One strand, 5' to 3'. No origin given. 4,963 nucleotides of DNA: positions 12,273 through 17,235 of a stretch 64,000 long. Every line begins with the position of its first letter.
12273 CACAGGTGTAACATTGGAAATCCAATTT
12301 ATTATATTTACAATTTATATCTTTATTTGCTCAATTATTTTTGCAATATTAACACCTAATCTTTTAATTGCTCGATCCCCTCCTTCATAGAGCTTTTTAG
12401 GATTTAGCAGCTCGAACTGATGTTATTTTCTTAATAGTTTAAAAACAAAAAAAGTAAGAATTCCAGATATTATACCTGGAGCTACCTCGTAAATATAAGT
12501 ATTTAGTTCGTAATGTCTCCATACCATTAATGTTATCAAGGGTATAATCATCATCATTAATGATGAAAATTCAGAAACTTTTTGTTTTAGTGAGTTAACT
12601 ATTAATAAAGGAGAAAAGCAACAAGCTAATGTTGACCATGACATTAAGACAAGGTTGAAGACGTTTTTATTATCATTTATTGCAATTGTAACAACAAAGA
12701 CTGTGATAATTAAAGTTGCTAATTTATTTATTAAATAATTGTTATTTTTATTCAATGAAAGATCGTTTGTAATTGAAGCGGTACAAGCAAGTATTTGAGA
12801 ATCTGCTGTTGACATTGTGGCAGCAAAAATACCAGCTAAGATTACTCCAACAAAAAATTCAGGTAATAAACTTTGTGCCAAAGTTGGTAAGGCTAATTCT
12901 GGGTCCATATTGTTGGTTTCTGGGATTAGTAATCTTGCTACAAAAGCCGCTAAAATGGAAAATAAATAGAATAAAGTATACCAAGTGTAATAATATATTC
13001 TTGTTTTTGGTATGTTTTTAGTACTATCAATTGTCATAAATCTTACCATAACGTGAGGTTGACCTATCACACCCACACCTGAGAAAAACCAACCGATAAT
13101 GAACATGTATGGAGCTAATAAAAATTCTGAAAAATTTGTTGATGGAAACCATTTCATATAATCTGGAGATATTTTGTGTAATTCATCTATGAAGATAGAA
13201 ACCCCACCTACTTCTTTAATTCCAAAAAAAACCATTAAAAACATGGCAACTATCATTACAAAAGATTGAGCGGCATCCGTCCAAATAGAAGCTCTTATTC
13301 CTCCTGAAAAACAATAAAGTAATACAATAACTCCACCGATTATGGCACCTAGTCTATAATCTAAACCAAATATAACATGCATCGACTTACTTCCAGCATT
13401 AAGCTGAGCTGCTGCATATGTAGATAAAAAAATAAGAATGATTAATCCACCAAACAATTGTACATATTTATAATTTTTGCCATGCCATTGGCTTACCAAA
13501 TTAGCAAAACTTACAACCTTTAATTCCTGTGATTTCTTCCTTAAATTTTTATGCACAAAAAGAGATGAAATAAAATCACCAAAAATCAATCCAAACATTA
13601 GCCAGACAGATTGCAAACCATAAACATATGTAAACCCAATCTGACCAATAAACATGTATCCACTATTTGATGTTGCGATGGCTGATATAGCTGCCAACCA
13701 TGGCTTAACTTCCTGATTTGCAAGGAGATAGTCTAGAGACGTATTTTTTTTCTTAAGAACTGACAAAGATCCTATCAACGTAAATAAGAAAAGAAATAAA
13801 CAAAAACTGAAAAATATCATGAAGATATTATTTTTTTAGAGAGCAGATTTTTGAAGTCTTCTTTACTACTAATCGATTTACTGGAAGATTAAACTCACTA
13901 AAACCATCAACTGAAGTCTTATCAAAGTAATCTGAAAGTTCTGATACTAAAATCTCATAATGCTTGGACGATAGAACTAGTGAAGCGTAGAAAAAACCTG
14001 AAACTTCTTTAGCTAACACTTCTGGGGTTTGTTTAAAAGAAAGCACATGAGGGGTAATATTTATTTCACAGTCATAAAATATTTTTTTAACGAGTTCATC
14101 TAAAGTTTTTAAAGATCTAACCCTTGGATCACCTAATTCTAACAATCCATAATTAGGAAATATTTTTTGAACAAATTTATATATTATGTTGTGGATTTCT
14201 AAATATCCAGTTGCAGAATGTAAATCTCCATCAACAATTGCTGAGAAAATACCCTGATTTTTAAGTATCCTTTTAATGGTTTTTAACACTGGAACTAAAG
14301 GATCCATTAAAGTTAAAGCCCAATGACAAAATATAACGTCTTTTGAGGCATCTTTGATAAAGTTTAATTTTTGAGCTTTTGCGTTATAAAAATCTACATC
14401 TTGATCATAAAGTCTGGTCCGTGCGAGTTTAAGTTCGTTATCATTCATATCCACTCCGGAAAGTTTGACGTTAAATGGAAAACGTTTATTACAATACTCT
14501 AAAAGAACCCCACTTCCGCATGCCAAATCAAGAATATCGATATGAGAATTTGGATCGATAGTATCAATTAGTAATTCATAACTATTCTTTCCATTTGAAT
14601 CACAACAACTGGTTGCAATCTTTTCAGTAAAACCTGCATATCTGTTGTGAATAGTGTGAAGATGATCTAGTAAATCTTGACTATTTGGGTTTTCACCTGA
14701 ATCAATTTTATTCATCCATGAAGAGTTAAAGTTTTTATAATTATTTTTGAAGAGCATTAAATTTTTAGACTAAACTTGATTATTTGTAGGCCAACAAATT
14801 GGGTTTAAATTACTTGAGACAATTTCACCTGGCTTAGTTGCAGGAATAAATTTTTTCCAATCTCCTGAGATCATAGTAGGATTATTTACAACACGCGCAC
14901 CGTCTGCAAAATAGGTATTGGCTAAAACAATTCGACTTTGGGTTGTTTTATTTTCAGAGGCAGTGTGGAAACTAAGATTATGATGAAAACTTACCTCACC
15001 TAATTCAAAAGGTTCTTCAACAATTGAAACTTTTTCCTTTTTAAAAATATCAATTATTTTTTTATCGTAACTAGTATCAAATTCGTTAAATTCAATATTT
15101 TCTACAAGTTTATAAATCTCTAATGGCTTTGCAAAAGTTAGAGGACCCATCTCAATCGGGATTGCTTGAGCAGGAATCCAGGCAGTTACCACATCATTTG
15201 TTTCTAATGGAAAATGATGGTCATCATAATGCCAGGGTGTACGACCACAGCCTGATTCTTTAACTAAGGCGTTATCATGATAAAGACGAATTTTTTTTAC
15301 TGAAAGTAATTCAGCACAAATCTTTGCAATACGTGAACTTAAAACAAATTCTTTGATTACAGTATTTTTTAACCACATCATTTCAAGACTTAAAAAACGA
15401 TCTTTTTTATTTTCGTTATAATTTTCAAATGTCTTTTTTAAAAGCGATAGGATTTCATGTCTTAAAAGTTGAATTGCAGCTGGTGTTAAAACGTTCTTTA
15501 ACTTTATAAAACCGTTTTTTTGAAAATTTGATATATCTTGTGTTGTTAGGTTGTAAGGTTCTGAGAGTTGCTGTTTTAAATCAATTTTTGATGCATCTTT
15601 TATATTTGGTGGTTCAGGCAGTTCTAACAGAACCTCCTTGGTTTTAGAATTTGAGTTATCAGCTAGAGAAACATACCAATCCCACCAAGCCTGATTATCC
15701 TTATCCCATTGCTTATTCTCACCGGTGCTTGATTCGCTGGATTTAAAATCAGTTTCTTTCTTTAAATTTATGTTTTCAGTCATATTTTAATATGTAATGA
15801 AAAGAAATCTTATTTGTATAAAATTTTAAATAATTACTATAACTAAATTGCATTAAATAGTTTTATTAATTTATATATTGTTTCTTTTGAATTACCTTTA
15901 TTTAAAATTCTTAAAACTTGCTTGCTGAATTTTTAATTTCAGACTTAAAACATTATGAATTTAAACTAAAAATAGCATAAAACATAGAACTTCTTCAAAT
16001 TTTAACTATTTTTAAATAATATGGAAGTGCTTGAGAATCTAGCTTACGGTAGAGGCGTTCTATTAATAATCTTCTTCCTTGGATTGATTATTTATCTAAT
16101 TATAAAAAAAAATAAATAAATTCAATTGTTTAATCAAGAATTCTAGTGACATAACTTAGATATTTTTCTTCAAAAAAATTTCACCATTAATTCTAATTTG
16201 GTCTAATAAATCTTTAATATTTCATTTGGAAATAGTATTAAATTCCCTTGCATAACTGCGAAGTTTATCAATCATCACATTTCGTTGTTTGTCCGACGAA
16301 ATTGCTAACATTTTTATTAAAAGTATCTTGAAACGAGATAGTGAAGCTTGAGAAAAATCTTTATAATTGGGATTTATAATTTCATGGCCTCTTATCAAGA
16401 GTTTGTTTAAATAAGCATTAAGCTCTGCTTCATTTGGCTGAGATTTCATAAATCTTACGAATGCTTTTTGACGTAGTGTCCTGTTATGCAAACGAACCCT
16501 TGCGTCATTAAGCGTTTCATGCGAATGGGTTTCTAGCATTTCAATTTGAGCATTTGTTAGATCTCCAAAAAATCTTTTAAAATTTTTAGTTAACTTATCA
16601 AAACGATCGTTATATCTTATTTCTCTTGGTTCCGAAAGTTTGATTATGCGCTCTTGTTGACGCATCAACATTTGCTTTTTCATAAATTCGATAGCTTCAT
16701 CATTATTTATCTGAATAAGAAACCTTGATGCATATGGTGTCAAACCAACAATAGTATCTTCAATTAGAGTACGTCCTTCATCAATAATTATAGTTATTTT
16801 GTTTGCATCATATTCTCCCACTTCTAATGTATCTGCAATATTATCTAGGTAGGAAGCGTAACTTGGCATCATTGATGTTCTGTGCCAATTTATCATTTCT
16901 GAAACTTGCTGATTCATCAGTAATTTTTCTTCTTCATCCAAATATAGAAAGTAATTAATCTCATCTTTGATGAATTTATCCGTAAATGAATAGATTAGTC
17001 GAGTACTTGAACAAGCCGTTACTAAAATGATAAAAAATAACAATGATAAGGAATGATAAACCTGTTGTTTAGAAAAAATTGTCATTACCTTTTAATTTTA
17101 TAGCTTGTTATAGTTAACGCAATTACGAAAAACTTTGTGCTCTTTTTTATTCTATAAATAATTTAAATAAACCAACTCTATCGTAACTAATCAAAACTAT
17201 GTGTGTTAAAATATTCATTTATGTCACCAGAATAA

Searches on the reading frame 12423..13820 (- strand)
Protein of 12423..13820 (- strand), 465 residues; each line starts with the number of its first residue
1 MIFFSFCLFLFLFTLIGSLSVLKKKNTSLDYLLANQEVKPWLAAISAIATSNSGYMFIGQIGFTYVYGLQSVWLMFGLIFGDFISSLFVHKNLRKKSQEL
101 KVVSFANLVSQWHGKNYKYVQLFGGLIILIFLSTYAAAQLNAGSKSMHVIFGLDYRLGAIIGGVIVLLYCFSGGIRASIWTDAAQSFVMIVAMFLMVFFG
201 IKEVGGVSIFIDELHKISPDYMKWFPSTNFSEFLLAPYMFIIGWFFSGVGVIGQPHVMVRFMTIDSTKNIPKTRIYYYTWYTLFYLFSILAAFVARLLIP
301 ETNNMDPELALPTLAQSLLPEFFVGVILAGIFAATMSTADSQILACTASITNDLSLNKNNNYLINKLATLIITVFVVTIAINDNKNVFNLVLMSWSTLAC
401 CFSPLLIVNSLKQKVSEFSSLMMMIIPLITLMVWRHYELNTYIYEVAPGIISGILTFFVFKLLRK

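Call 13: search_protein_families(library=pfam, proteins=[window:12423-13820:-])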
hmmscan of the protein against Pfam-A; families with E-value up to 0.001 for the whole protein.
window:12423-13820:- (465 aa): 1 family
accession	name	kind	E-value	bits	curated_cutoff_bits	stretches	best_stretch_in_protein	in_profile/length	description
PF00474.23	SSF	-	5.4e-60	203.8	22.8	1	31-426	1-405/406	Sodium:solute symporter family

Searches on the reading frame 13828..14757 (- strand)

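Call 13: search_protein_families(library=pfam, proteins=[window:13828-14757:-])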
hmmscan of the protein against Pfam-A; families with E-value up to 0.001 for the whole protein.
window:13828-14757:- (309 aa): 7 families
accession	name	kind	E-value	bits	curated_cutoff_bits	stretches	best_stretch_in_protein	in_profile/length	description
PF08241.18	Methyltransf_11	-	9.7e-15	55.4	21.2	1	76-171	1-93/95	Methyltransferase domain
PF13649.12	Methyltransf_25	-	1.2e-14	55.2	27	1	75-169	1-97/97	Methyltransferase domain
PF13847.12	Methyltransf_31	-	3e-13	50.1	27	1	71-172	3-108/145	Methyltransferase domain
PF01209.24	Ubie_methyltran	-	2.2e-10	40.7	20.1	1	70-174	46-152/233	ubiE/COQ5 methyltransferase family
PF08242.18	Methyltransf_12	-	2.7e-09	38.1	30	1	76-171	1-98/98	Methyltransferase domain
PF05175.20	MTS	-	1.2e-05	25.5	23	1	61-142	21-102/170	Methyltransferase small domain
PF13489.12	Methyltransf_23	-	1.4e-05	25.3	27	1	69-171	20-114/164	Methyltransferase domain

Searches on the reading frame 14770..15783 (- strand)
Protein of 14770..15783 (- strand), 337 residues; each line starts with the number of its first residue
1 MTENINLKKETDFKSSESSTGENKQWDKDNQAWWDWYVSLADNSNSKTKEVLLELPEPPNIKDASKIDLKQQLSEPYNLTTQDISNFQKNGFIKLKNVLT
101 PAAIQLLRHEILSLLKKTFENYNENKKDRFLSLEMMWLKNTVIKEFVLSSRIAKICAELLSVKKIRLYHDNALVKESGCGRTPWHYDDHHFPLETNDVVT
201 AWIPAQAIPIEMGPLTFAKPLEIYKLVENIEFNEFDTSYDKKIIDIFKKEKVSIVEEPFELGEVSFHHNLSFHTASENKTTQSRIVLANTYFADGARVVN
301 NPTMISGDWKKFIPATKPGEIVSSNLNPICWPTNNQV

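Call 13: search_protein_families(library=pfam, proteins=[window:14770-15783:-])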
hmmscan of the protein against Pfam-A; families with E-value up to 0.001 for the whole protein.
window:14770-15783:- (337 aa): 1 family
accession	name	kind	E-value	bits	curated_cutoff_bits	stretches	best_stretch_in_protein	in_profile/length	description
PF05721.19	PhyH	-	3.8e-14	53.9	22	1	87-285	1-212/213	Phytanoyl-CoA dioxygenase (PhyH)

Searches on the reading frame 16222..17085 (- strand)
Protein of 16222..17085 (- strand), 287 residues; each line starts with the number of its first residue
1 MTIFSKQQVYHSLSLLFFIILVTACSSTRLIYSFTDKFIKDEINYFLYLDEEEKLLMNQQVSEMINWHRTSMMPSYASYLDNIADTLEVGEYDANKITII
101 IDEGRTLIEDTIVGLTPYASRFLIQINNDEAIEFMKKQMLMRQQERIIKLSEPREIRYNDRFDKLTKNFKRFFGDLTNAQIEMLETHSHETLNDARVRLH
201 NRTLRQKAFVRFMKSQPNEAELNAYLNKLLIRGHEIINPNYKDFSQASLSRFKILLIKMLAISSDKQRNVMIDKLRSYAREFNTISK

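Call 9: search_protein_families(library=pfam, proteins=[window:16222-17085:-])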
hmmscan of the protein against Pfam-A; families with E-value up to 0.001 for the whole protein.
window:16222-17085:- (287 aa): 1 family
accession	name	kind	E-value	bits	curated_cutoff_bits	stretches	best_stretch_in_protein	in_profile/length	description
PF19795.4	DUF6279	-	5.3e-23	82.4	27.7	1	47-241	3-194/195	Family of unknown function (DUF6279)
